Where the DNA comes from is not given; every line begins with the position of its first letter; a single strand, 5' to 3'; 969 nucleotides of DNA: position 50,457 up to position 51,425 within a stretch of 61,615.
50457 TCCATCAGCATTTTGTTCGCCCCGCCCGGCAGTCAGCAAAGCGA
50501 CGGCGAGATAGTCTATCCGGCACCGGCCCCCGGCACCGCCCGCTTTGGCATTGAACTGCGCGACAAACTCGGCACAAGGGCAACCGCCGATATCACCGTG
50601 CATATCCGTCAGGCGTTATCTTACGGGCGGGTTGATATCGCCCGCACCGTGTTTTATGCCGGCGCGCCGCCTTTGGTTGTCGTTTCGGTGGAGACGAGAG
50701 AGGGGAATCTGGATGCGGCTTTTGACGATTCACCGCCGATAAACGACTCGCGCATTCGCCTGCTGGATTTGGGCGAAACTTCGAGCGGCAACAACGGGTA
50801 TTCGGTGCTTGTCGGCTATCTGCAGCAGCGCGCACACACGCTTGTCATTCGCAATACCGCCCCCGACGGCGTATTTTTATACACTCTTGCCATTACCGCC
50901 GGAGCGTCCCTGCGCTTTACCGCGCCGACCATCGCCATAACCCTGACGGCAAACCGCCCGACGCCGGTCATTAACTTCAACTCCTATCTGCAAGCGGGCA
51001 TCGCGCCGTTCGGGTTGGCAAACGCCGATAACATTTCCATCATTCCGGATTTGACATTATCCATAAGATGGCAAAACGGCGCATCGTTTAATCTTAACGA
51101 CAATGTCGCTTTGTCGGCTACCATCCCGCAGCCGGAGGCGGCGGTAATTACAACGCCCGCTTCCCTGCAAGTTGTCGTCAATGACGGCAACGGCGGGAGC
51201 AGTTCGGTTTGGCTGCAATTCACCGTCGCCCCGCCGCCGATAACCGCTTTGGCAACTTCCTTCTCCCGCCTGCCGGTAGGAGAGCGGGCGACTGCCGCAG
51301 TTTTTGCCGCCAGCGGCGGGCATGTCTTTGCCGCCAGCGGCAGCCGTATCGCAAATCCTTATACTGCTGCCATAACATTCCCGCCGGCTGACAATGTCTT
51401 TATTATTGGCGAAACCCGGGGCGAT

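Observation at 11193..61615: One uninterrupted >50.4-kb ORF (>16,807 codons) occupies 82% of the window and is absent from the ORF track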

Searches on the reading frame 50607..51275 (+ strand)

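Call 36: search_protein_families(library=pfam, proteins=[window:50607-51275:+], max_evalue=0.1)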
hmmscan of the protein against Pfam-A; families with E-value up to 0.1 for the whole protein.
window:50607-51275:+ (223 aa): 1 family
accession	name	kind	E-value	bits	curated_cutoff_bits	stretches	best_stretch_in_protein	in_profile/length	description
PF17963.7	Big_9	-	0.045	15.1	23.6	0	149-206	33-89/89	Bacterial Ig domain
